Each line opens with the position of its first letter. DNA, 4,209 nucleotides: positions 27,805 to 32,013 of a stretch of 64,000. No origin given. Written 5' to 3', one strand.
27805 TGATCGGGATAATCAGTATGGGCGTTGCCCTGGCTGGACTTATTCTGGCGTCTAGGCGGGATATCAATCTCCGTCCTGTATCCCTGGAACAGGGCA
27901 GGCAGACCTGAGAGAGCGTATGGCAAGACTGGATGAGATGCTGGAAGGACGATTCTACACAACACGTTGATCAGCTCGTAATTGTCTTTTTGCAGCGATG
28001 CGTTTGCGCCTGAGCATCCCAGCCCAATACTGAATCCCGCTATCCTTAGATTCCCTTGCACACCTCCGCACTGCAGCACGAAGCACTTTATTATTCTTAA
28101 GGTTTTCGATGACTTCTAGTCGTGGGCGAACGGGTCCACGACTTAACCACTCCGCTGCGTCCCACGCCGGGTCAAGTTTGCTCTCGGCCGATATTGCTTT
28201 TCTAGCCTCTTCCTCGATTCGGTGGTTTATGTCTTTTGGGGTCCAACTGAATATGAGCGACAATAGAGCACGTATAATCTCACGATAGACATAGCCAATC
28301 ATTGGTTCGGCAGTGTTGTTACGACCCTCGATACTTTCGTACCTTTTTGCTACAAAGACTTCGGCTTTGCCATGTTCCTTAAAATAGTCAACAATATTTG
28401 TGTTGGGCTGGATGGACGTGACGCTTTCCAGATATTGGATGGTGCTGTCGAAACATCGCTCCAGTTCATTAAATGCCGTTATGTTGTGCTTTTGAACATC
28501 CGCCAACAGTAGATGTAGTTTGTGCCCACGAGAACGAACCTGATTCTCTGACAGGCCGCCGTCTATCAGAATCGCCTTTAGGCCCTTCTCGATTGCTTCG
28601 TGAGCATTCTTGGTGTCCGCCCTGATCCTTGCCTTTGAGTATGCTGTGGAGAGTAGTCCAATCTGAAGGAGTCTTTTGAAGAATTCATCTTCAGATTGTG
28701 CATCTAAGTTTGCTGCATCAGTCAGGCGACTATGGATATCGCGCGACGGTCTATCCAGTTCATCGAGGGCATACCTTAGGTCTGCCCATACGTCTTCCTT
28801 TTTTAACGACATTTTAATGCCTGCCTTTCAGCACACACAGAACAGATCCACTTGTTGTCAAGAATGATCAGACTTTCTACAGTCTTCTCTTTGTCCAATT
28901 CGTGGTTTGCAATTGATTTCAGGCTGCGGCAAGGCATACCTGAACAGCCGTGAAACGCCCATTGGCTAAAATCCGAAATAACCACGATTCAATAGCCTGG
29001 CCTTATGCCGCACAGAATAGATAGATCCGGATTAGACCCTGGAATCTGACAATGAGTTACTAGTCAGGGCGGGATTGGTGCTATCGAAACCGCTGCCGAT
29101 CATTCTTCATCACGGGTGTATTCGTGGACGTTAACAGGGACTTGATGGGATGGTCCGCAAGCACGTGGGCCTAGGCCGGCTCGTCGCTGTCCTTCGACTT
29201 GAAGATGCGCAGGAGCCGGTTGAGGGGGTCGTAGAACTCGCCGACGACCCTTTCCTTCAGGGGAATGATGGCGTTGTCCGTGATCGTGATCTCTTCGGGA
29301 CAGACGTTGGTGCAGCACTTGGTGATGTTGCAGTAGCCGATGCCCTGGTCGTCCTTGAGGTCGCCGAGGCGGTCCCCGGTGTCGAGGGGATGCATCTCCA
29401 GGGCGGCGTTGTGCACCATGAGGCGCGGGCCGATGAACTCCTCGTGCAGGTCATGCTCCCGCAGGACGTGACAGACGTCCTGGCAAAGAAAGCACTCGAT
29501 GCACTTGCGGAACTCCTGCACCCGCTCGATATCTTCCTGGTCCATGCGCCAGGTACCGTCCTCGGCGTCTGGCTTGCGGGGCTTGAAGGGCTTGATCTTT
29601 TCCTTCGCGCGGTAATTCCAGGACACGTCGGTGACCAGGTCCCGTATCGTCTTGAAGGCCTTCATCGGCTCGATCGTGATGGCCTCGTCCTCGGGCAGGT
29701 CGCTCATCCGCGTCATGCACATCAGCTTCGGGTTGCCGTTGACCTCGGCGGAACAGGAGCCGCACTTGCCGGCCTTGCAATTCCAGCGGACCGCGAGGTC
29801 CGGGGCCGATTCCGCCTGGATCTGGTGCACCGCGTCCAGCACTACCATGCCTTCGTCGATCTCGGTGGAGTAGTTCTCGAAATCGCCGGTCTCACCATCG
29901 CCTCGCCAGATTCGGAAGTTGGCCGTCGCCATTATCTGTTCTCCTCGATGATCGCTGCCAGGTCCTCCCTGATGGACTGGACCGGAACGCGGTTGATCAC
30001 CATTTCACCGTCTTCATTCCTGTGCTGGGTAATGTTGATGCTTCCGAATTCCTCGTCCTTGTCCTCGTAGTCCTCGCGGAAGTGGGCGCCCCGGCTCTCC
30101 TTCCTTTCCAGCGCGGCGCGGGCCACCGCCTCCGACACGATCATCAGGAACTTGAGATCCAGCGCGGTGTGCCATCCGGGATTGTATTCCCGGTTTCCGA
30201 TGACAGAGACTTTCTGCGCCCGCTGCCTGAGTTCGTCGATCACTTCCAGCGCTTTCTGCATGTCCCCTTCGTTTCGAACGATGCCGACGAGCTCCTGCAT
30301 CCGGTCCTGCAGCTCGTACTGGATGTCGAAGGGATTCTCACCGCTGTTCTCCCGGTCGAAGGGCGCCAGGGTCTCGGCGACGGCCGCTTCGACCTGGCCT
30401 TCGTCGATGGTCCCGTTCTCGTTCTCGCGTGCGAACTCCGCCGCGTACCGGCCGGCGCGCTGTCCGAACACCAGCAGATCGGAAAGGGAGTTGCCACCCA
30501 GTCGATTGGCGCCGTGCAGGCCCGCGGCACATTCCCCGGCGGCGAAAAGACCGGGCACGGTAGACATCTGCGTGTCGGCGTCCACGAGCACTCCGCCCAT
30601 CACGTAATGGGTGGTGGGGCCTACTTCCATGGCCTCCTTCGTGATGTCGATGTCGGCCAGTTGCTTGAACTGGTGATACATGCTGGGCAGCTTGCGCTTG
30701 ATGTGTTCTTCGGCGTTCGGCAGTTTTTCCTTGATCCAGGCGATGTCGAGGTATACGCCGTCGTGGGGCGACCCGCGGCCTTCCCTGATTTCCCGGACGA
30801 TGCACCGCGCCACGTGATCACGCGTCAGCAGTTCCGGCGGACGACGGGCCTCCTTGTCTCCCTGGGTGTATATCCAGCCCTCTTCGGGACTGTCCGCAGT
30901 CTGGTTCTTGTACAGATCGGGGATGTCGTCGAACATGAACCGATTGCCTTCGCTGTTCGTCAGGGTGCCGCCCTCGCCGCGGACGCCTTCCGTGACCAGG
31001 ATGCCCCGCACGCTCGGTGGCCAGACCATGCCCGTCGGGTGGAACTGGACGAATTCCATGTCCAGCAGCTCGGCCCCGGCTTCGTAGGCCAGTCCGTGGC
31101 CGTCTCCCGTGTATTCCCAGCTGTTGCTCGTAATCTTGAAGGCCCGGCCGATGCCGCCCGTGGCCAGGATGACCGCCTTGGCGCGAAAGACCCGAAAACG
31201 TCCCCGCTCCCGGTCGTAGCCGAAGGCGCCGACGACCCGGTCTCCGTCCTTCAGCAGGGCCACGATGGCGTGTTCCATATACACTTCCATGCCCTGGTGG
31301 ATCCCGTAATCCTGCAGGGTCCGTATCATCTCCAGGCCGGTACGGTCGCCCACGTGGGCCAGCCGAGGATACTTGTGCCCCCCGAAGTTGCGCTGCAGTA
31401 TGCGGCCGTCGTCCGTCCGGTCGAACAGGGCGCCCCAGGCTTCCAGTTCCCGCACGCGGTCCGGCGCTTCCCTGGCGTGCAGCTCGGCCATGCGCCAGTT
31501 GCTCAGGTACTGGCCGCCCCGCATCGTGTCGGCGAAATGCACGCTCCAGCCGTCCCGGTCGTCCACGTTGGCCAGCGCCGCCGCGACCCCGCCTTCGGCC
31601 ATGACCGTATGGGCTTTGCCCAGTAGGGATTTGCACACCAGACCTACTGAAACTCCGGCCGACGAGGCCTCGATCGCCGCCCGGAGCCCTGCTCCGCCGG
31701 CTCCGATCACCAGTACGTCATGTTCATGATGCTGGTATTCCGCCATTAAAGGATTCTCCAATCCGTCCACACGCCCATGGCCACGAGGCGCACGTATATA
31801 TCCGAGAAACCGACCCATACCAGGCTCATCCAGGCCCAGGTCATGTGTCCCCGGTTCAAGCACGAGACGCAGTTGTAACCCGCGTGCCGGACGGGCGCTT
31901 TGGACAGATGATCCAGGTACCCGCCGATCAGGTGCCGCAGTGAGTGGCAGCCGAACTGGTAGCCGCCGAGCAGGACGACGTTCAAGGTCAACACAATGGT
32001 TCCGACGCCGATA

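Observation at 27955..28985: Candidate uncharacterised two-gene module: Cys4 zinc-ribbon mini-protein translationally coupled to a 285-aa HEPN-like (Rx4-6H) protein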

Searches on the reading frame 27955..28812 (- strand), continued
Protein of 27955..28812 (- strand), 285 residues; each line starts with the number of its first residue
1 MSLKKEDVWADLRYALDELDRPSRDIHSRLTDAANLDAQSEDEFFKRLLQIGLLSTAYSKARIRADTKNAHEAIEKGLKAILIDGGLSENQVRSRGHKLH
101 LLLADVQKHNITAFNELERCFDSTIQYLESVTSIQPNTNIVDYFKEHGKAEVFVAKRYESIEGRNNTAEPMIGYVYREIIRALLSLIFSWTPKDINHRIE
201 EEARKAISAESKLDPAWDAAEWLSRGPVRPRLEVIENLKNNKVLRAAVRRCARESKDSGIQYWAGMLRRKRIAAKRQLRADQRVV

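Call 75: fold_search(model_id=the predicted structure, library=viral)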
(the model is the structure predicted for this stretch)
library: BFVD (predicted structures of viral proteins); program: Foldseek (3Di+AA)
matches with E <= 10: 75; with E <= 0.001: 0
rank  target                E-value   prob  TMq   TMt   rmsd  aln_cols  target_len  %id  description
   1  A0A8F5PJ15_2          8.7e-01  0.15  0.22  0.08  22.8       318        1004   12  Genome polyprotein (Fragment) [Sicinivirus sp.]
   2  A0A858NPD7            2.0e+00  0.13  0.23  0.20  16.5       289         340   11  (no name in the UniProt tables at hand)
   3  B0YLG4                2.1e+00  0.04  0.15  0.05  24.6       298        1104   15  Uncharacterized protein [Glossina hytrovirus (isolate Glossina pallidipes/Ethiopia/Seibersdorf/-)]
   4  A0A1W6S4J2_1          2.2e+00  0.04  0.13  0.06  19.8       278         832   14  Genome polyprotein (Fragment) [Foot-and-mouth disease virus SAT 3]
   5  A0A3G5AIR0            2.4e+00  0.06  0.15  0.15  28.8       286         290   12  Syntaxin-2 isoform X3 [Sylvanvirus sp.]
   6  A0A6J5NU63            2.6e+00  0.05  0.15  0.05  25.8       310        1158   14  Bacteriophage lambda, GpH, tail tape measure, N-terminal [uncultured Caudovirales phage]
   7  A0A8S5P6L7            2.7e+00  0.09  0.23  0.23  18.0       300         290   10  Uncharacterized protein [Siphoviridae sp. ctTwu10]
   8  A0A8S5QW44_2          2.7e+00  0.05  0.16  0.08  31.1       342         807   11  Tail tape measure [Siphoviridae sp. ctzSN25]
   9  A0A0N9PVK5            2.8e+00  0.07  0.18  0.22  15.0       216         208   14  Putative RNA methyltransferase [Port-miou virus]
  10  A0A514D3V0            3.1e+00  0.02  0.12  0.10  33.4       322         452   14  (no name in the UniProt tables at hand)
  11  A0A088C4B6            3.6e+00  0.02  0.13  0.04  26.2       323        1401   11  (no name in the UniProt tables at hand)
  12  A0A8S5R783            3.7e+00  0.06  0.21  0.20  13.2       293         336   13  Uncharacterized protein [virus sp. cthq354]
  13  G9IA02                3.7e+00  0.03  0.14  0.13  28.1       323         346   13  (no name in the UniProt tables at hand)
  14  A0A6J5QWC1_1          3.7e+00  0.03  0.14  0.06  18.9       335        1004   12  Phage tail tape measure protein [uncultured Caudovirales phage]
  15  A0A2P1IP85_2          4.1e+00  0.03  0.16  0.08  22.4       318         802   11  Genome polyprotein (Fragment) [megrivirus C1]
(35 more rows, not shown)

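Call 78: search_protein_families(library=pfam, alignment_id=A4, max_evalue=0.00001)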
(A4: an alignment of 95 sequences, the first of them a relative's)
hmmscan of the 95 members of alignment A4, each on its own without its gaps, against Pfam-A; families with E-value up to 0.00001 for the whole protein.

A. member 1, L007:96-2195:+ (700 aa): 3 families
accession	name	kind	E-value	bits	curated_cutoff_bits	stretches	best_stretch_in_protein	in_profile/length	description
PF14574.11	RACo_C_ter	-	1.3e-61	208.4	27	2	526-698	60-249/261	C-terminal domain of RACo the ASKHA domain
PF17651.6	Raco_middle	-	5.6e-40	137.1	26.8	1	135-304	1-162/163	RACo middle region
PF00111.32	Fer2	-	5.1e-07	30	21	1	8-75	8-76/77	2Fe-2S iron-sulfur cluster binding domain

B. families by the number of members that match (of 95 scanned): 67 families (the first 25 are shown)
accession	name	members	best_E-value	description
PF00239.26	Resolvase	3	6.8e-33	Resolvase, N terminal domain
PF07508.19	Recombinase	3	1e-22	Recombinase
PF13408.12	Zn_ribbon_recom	3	4.7e-11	Recombinase zinc beta ribbon domain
PF01555.25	N6_N4_Mtase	2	1.8e-28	DNA methylase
PF00583.31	Acetyltransf_1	2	1.6e-21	Acetyltransferase (GNAT) family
PF01934.22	HepT-like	2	2.4e-19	Ribonuclease HepT-like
PF01850.27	PIN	2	5.7e-16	PIN domain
PF13508.13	Acetyltransf_7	2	6.1e-13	Acetyltransferase (GNAT) domain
PF13673.13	Acetyltransf_10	2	8.7e-09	Acetyltransferase (GNAT) domain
PF08445.16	FR47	2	1.3e-08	FR47-like protein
PF01156.24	IU_nuc_hydro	1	1.5e-88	Inosine-uridine preferring nucleoside hydrolase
PF01259.24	SAICAR_synt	1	6.6e-64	SAICAR synthetase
PF14574.11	RACo_C_ter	1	1.3e-61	C-terminal domain of RACo the ASKHA domain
PF02826.25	2-Hacid_dh_C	1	3e-59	D-isomer specific 2-hydroxyacid dehydrogenase, NAD binding domain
PF13378.12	MR_MLE_C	1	1.3e-54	Enolase C-terminal domain-like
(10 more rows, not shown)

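Call 79: search_protein_families(library=padloc, alignment_id=A4, max_evalue=0.00001)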
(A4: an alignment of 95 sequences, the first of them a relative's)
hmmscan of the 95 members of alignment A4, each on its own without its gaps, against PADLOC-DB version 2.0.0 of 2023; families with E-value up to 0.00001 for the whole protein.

A. member 1, L007:96-2195:+ (700 aa): 0 families

B. families by the number of members that match (of 95 scanned): 135 families (the first 25 are shown)
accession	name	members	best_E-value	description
PDLC03354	MTase_II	2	4.4e-50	Type II methyltransferase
PDLC03339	MTase_II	2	4.7e-45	Type II methyltransferase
PDLC03371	MTase_II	2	3.3e-19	Type II methyltransferase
PDLC03216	MTase_II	2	5.6e-10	Type II methyltransferase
PDLC03387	MTase_II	2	1.1e-08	Type II methyltransferase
PDLC04966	PDC-S24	1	9.2e-185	-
PDLC03627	REase_MTase_IIG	1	4.2e-62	Type IIG restriction enzyme-methyltransferase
PDLC03878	NsnB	1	2.4e-49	-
PDLC04148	HEC-03B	1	2e-41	-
PDLC04042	PD-T4-6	1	1.3e-40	-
PDLC04047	PD-T4-6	1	1.8e-40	-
PDLC04707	PDC-M55A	1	1e-39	-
PDLC03300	MTase_II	1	1.1e-36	Type II methyltransferase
PDLC04053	PD-T4-6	1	1.3e-35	-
PDLC04905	PDC-S09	1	2.2e-35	-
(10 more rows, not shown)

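Call 90: find_related_loci(query=A1, collection=viral_contigs, flank=5000)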
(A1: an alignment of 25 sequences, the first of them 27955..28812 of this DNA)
Query A1 (285 aa) in viral_contigs; peptide patterns used: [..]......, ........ (x = any residue, [..] = any of these).
120 stretches matched a pattern, but none encodes a relative of the query by tblastn (E <= 1e-3).

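Call 91: search_dna_similar(query=window:27955-28812:-, collection=plasmids, mode=protein, max_evalue=0.001, max_rows=10)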
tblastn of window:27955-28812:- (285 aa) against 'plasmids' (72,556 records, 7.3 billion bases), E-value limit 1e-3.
No match.

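Call 92: search_dna_similar(query=window:27955-28812:-, collection=phages, mode=protein, max_evalue=0.001, max_rows=10)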
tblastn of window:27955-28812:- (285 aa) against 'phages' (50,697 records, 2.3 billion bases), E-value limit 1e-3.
No match.
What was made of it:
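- Closest known: Tha and ApeA. Different: Here the HEPN core is central, the motif is non-canonical, and no relatives occur in phage collections (calls 90, 92).
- No relatives were found in viral contigs, phages or plasmids (calls 90-92).
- Tried and rejected: No relatives in IMG/VR, PLSDB plasmids or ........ phages (calls 90-92).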

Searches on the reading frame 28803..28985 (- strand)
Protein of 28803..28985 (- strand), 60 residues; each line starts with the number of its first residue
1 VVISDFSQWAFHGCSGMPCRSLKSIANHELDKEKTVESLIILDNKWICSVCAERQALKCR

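Call 4: search_protein_families(library=pfam, proteins=[window:28803-28985:-], max_evalue=1)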
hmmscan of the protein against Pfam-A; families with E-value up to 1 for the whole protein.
window:28803-28985:- (60 aa): 1 family
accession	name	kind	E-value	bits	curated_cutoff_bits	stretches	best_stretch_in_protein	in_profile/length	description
PF25287.1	zf-B_box_Trim66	-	0.0023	18.1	27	1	37-54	15-32/35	Trim66, B-box zinc-binding domain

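Call 5: search_protein_families(library=padloc, proteins=[window:28803-28985:-], max_evalue=1)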
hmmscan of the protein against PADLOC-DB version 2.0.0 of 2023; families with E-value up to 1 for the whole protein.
window:28803-28985:- (60 aa): 1 family
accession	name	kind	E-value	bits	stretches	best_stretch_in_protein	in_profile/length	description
PDLC01923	CARF6--CARF_CARF_CARF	-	0.039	11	1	5-35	17-47/299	-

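Call 6: search_protein_families(library=ncbifam, proteins=[window:28803-28985:-], max_evalue=1)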
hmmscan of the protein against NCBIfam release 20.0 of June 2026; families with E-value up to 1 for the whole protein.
window:28803-28985:- (60 aa): 0 families

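Call 10: search_protein_families(library=phrogs, proteins=[window:28803-28985:-], max_evalue=1)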
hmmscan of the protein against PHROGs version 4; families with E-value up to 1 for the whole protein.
window:28803-28985:- (60 aa): 2 families
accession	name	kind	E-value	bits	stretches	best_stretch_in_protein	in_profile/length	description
phrog_31781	-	unknown function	0.021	15.6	1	7-34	27-54/59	-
phrog_13626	-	unknown function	0.1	14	1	30-55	36-60/77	-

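Call 54: find_homologous_proteins(query=window:28803-28985:-, max_evalue=10)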
Query window:28803-28985:-: no candidate shares three 5-residue words with the query. No homologue found.
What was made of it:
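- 28803..28985 (-): 60-aa GTG ORF (the 'Cys4 zinc ribbon'), judged a fortuitous reading frame that runs across the 5' edge of the shared unit. No homologue (call 54).
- Checked: It has no homologue among 5.8 billion proteins (call 54).
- The small ORF has no homologue in 5.8 billion proteins (call 54).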

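Call 87: predict_structure(protein=window:28803-28985:-)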
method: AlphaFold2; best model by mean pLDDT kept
length: 60 residues; sequences in the alignment: 1
mean_pLDDT: 43.0   pTM: 0.26
mean pLDDT of the five models: 43.0, 39.0, 39.0, 36.0, 36.0
residues with pLDDT >= 90: 0; 70-90: 0; 50-70: 13; < 50: 47
segments of 3 or more residues with pLDDT < 50: 1-38, 42-44, 57-60
pLDDT, mean of each block of 10 residues (from residue 1): 34 40 41 44 52 47
secondary structure, 60 per line:
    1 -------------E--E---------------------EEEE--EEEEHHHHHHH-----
elements in order: E39-42 E45-48 H49-55
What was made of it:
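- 28803..28985 (-): AF2 pLDDT is 43 (call 87).
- On Zinc ribbon (small ORF): The AF2 single-sequence model has pLDDT 43 (call 87).
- Checked: A single-sequence AF2 model has pLDDT 43 (call 87).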

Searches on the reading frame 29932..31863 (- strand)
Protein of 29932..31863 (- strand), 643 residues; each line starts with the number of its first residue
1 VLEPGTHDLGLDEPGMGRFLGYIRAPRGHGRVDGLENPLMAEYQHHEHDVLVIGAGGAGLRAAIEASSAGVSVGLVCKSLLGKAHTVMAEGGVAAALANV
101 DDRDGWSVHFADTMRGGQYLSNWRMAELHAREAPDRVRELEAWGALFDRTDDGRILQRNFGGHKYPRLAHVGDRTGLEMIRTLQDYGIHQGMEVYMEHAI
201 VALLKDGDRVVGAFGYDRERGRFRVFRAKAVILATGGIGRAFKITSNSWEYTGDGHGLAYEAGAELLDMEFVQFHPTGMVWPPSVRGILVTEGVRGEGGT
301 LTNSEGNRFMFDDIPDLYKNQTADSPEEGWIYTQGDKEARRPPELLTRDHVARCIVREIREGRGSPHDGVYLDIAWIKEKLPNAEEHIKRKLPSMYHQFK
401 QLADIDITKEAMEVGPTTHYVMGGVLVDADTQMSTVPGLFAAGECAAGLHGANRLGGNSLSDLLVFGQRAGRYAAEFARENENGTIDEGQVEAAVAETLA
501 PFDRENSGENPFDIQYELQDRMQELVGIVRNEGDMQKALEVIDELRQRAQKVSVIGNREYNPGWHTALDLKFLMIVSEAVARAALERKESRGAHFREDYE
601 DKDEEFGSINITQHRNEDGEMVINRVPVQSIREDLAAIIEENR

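Call 86: find_homologous_proteins(query=window:29932-31863:-, max_evalue=1e-100)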
Query window:29932-31863:- (643 aa): 8000 proteins with E <= 1e-100 among 8000 candidates; the best 120 are listed.
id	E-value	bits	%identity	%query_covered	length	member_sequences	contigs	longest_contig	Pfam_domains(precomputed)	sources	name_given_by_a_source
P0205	0.0e+0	1376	100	94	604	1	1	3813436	PF01266.31,PF00890.31,PF07992.21,PF03486.21,PF02910.26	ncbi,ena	-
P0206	0.0e+0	1367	99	94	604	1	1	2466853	PF01266.31,PF00890.31,PF07992.21,PF03486.21,PF02910.26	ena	-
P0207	0.0e+0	1366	99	94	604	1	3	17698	PF01266.31,PF00890.31,PF07992.21,PF03486.21,PF02910.26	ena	-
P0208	0.0e+0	1366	99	94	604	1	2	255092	PF01266.31,PF00890.31,PF07992.21,PF03486.21,PF02910.26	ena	-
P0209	0.0e+0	1366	99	94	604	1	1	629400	PF01266.31,PF00890.31,PF07992.21,PF03486.21,PF02910.26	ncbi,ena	-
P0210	0.0e+0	1364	99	94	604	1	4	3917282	PF01266.31,PF00890.31,PF07992.21,PF03486.21,PF02910.26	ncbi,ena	-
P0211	0.0e+0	1363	99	94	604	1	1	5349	PF01266.31,PF00890.31,PF07992.21,PF03486.21,PF02910.26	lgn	-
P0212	0.0e+0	1361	99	94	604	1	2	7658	PF01266.31,PF00890.31,PF07992.21,PF03486.21,PF02910.26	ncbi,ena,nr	ncbi:MAG: fumarate reductase/succinate dehydrogenase flavoprotein subunit [Gemmatimonadetes bacteriu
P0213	0.0e+0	1359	99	94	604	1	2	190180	PF01266.31,PF00890.31,PF07992.21,PF03486.21,PF02910.26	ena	-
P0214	0.0e+0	1358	99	94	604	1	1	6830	PF01266.31,PF00890.31,PF07992.21,PF03486.21,PF02910.26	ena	-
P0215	0.0e+0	1358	99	94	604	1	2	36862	PF01266.31,PF00890.31,PF07992.21,PF03486.21,PF02910.26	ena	-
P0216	0.0e+0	1354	98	94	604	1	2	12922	PF01266.31,PF00890.31,PF07992.21,PF03486.21,PF02910.26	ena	-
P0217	0.0e+0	1353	99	94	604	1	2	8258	PF01266.31,PF00890.31,PF07992.21,PF03486.21,PF02910.26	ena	-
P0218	0.0e+0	1351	98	94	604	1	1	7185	PF01266.31,PF00890.31,PF07992.21,PF03486.21,PF02910.26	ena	-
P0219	0.0e+0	1350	98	94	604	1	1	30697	PF01266.31,PF00890.31,PF07992.21,PF03486.21,PF02910.26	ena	-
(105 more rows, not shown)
